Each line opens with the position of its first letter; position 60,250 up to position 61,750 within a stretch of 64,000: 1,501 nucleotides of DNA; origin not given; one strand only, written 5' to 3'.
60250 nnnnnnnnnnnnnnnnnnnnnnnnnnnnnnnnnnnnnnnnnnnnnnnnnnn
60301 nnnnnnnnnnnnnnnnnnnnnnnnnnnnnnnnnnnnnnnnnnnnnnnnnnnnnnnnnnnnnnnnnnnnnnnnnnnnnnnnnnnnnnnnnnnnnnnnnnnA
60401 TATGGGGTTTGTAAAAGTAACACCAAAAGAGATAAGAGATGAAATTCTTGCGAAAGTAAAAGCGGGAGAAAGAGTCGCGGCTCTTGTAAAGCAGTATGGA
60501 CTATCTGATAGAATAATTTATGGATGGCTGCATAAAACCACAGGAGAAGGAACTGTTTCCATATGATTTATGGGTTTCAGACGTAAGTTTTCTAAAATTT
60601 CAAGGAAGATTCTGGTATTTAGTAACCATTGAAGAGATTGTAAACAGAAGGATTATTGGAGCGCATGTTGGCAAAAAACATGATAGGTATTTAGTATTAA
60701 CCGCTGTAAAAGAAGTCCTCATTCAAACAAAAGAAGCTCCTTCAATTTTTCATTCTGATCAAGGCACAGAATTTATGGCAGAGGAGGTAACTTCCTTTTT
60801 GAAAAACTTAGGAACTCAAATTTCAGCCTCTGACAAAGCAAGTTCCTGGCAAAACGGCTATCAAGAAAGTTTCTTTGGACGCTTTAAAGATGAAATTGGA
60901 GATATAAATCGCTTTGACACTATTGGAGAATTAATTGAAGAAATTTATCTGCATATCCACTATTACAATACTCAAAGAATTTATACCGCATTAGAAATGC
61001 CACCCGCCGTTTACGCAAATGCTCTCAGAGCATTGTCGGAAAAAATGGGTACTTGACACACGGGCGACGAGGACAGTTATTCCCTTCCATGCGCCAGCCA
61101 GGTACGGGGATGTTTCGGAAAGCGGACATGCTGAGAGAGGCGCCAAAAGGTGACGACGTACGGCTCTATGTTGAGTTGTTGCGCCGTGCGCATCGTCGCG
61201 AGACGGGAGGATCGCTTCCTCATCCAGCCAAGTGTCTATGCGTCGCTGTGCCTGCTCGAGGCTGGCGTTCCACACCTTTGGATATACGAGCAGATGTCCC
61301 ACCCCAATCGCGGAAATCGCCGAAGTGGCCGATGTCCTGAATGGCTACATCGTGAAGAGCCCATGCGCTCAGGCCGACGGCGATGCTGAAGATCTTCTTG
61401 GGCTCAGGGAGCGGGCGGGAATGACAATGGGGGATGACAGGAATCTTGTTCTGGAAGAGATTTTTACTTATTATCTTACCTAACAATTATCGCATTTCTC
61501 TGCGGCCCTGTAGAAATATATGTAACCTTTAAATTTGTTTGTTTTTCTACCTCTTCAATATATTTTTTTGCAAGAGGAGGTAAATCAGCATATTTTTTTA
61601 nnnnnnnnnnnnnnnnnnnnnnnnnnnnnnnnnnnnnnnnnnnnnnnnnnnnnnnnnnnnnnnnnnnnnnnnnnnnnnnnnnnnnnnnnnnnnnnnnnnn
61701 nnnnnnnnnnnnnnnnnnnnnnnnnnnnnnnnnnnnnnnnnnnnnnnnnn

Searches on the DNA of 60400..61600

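Call 101: search_rna_families(source=window, start=60400, end=61600, threshold=evalue, max_evalue=1)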
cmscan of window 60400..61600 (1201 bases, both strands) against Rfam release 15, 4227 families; matches with E-value up to 1: 0.
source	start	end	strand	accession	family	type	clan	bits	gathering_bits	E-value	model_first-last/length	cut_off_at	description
